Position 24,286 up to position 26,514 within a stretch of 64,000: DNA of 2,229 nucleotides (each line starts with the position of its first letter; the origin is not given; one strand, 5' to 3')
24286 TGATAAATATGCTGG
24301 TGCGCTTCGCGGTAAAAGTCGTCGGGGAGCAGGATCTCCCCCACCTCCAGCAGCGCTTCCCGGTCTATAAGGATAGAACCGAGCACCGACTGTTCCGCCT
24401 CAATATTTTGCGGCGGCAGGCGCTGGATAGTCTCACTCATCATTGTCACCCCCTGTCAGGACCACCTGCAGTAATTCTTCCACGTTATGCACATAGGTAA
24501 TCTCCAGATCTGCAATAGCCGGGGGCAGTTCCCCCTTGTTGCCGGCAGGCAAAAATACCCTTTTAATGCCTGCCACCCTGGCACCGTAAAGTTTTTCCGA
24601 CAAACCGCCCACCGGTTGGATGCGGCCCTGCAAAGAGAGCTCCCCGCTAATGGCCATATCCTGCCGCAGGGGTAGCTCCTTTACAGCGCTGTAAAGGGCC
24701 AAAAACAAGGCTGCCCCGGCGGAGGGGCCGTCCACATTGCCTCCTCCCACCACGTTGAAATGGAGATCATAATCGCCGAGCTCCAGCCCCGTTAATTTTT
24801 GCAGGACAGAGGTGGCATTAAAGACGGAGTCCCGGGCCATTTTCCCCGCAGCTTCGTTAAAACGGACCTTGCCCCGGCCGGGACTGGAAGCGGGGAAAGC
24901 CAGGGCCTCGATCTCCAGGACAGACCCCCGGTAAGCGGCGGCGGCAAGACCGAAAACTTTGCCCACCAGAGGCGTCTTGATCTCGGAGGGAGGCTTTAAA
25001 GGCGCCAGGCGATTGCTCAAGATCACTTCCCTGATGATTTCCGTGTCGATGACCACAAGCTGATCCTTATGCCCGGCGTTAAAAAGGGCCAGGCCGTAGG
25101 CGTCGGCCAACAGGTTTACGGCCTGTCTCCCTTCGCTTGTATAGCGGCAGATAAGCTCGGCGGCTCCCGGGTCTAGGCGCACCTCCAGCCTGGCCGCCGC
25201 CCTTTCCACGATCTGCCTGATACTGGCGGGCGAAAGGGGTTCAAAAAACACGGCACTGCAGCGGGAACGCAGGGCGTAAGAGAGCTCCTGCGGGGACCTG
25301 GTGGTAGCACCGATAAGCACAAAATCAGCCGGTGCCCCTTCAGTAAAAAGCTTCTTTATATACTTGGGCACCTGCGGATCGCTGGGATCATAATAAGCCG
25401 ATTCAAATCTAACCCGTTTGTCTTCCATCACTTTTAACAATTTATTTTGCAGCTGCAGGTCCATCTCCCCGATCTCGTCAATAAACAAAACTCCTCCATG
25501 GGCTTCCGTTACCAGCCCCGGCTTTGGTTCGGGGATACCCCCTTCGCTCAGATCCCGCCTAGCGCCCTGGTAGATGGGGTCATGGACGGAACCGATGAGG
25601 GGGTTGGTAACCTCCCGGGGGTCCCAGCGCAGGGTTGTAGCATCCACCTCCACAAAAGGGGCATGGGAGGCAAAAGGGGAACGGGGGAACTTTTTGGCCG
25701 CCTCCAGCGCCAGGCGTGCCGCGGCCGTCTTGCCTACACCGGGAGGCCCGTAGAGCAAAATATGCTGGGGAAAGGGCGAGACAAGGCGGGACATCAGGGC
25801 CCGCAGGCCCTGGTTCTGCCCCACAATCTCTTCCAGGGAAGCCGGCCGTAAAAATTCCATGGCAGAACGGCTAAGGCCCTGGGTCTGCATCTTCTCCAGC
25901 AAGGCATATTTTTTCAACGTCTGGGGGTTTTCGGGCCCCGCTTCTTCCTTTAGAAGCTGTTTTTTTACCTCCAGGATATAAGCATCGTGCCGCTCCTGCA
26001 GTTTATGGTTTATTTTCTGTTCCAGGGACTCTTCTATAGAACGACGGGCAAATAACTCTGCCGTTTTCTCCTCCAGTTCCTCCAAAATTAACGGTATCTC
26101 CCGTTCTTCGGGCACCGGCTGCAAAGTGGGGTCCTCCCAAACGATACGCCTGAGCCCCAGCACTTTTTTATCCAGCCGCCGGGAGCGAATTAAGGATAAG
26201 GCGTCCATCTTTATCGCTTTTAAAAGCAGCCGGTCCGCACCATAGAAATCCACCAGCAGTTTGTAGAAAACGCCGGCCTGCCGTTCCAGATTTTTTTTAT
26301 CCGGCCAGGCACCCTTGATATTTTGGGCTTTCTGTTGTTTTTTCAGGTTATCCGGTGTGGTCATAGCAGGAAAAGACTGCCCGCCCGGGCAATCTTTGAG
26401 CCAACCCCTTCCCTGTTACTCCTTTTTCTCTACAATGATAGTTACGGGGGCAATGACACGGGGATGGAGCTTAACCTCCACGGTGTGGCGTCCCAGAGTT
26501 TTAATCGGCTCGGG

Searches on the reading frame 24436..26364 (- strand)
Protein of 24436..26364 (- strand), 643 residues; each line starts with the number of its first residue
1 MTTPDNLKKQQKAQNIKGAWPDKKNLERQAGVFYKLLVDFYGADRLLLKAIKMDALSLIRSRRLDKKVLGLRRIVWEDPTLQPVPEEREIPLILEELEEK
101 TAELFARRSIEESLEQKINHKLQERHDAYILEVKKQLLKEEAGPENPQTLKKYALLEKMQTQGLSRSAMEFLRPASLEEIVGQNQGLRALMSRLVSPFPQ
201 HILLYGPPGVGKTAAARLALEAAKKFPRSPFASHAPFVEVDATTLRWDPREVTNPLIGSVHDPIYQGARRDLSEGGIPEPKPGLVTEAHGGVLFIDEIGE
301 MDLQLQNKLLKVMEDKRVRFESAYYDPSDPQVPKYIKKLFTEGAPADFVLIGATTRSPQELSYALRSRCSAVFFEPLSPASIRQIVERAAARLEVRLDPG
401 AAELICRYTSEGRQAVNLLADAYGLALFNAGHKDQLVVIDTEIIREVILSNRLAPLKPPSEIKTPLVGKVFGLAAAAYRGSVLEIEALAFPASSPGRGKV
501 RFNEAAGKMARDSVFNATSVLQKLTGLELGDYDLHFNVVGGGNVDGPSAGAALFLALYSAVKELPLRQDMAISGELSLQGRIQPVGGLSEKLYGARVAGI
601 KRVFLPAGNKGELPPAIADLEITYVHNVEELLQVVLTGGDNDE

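Call 59: find_homologous_proteins(query=window:24436-26364:-, max_evalue=1e-50)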
Query window:24436-26364:- (643 aa): 8000 proteins with E <= 1e-50 among 8000 candidates; the best 120 are listed.
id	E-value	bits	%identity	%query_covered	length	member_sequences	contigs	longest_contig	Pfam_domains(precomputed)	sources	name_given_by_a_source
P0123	0.0e+0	1417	100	100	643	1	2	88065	PF00158.33,PF05362.20,PF00004.36,PF13401.13,PF05496.19,PF07728.21,PF01078.28,PF13191.13,PF13541.13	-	-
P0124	0.0e+0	1139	81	98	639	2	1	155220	PF00158.33,PF05362.20,PF00004.36,PF13401.13,PF05496.19,PF07728.21,PF01078.28,PF13191.13,PF13541.13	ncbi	-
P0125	0.0e+0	1066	75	99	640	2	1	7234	PF00158.33,PF05362.20,PF00004.36,PF05496.19,PF07728.21,PF01078.28,PF13191.13,PF13541.13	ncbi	-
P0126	0.0e+0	1064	74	99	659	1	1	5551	PF00158.33,PF05362.20,PF00004.36,PF05496.19,PF07728.21,PF01078.28,PF13191.13,PF13541.13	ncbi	-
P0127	0.0e+0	1062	73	99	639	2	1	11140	PF00158.33,PF05362.20,PF00004.36,PF05496.19,PF07728.21,PF01078.28,PF13191.13,PF13541.13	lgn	-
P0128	0.0e+0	1061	75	99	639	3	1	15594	PF00158.33,PF05362.20,PF00004.36,PF05496.19,PF07728.21,PF01078.28,PF13191.13,PF13541.13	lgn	-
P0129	0.0e+0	1061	76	97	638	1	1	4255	PF00158.33,PF05362.20,PF00004.36,PF05496.19,PF07728.21,PF01078.28,PF13191.13,PF13541.13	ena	-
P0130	0.0e+0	1050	74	97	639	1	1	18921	PF00158.33,PF07724.21,PF05362.20,PF00004.36,PF13401.13,PF05496.19,PF07728.21,PF01078.28,PF13191.13,PF13541.13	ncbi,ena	-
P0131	0.0e+0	1046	73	99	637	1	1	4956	PF00158.33,PF05362.20,PF00004.36,PF05496.19,PF07728.21,PF01078.28,PF13191.13,PF13541.13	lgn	-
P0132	0.0e+0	1026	75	96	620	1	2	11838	PF00158.33,PF05362.20,PF00004.36,PF13401.13,PF05496.19,PF07728.21,PF01078.28,PF13191.13,PF13541.13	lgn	-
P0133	2.4e-285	966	69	96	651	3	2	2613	PF00158.33,PF05362.20,PF00004.36,PF05496.19,PF07728.21,PF01078.28,PF13191.13,PF13541.13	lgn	-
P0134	3.5e-284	962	69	95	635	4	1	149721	PF00158.33,PF05362.20,PF00004.36,PF05496.19,PF07728.21,PF01078.28,PF13191.13,PF13541.13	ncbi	ncbi:MAG: Lon family ATP-dependent protease [Dethiobacteria bacterium]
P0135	2.7e-283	959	69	95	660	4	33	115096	PF13173.13,PF00158.33,PF05362.20,PF00004.36,PF05496.19,PF07728.21,PF01078.28,PF13541.13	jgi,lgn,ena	jgi:ATP-dependent Lon protease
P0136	1.6e-282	957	70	95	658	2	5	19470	PF13173.13,PF00158.33,PF05362.20,PF00004.36,PF05496.19,PF07728.21,PF01078.28,PF13191.13,PF13541.13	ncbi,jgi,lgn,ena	jgi:ATP-dependent Lon protease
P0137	7.4e-281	951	68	96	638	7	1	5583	PF00158.33,PF05362.20,PF00004.36,PF05496.19,PF07728.21,PF01078.28,PF13191.13,PF13541.13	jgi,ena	jgi:ATP-dependent Lon protease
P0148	1.1e-275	934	65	98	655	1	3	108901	PF13173.13,PF00158.33,PF05362.20,PF00004.36,PF13401.13,PF05496.19,PF07728.21,PF01078.28,PF13541.13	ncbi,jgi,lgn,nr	ncbi:MAG: ATP-dependent protease, Lon family [Dethiobacter sp.]|jgi:ATP-dependent Lon protease|nr:MA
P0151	1.3e-273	927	67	98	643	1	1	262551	PF00158.33,PF05362.20,PF00004.36,PF05496.19,PF07728.21,PF01078.28,PF13541.13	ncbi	-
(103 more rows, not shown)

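Call 60: find_encoding_contigs(protein=P0124, flank=600, max_places=1)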
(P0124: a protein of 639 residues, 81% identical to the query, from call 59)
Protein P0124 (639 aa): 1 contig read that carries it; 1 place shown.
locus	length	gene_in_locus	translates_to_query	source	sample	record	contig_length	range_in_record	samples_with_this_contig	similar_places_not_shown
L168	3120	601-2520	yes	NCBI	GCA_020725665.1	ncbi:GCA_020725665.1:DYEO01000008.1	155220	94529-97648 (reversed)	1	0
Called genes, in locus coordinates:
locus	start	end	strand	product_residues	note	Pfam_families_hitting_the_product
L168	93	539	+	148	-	PF01281:Ribosomal_L9_N, PF03948:Ribosomal_L9_C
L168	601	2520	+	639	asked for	PF05496:RuvB_N (faint), PF00158:Sigma54_activat, PF01078:Mg_chelatase, PF13191:AAA_16 (weak), PF00004:AAA, PF07728:AAA_5, PF05362:Lon_C, PF13541:ChlI (weak), +1 more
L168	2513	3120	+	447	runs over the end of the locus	PF00772:DnaB, PF13481:AAA_25, PF03796:DnaB_C, PF06745:ATPase (weak)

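Call 61: find_encoding_contigs(protein=P0130, flank=600, max_places=1)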
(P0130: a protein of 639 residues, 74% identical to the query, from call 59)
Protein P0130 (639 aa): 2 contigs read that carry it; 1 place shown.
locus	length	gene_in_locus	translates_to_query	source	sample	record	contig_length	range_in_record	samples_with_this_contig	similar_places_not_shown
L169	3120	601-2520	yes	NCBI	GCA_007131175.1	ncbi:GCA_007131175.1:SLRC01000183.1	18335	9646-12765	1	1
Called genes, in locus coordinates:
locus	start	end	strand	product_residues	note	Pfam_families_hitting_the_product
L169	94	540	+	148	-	PF01281:Ribosomal_L9_N, PF03948:Ribosomal_L9_C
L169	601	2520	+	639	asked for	PF07724:AAA_2 (faint), PF00158:Sigma54_activat, PF01078:Mg_chelatase, PF13191:AAA_16 (weak), PF00004:AAA, PF07728:AAA_5 (weak), PF05362:Lon_C, PF13541:ChlI (weak), +2 more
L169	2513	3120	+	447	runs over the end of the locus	PF00772:DnaB, PF03796:DnaB_C, PF06745:ATPase (weak), PF13481:AAA_25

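Call 62: find_encoding_contigs(protein=P0148, flank=600, max_places=1)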
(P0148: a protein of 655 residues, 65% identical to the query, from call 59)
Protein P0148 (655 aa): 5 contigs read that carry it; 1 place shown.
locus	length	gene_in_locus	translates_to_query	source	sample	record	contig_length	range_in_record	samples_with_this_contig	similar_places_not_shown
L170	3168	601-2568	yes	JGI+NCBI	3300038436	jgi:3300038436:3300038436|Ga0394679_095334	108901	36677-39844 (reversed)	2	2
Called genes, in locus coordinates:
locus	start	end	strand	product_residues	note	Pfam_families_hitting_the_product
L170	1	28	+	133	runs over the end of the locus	PF12643:MazG-like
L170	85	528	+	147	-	PF01281:Ribosomal_L9_N, PF03948:Ribosomal_L9_C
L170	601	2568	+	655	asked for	PF13173:AAA_14 (faint), PF13401:AAA_22 (faint), PF00158:Sigma54_activat, PF01078:Mg_chelatase, PF00004:AAA, PF07728:AAA_5, PF05362:Lon_C, PF13541:ChlI, +1 more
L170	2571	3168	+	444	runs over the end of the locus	PF00772:DnaB, PF13481:AAA_25, PF03796:DnaB_C, PF06745:ATPase (weak)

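Call 63: find_encoding_contigs(protein=P0151, flank=600, max_places=1)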
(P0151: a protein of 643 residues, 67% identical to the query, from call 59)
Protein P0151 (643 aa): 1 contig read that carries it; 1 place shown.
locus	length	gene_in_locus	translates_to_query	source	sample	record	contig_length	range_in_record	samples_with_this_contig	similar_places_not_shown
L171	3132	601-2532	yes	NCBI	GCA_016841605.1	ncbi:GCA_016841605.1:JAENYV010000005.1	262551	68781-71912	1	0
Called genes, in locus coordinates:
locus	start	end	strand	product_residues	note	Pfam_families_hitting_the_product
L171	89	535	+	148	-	PF01281:Ribosomal_L9_N, PF03948:Ribosomal_L9_C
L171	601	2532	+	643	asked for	PF00158:Sigma54_activat, PF01078:Mg_chelatase, PF05496:RuvB_N (faint), PF00004:AAA, PF07728:AAA_5 (weak), PF05362:Lon_C, PF13541:ChlI (weak)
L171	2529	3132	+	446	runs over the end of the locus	PF00772:DnaB, PF13481:AAA_25, PF03796:DnaB_C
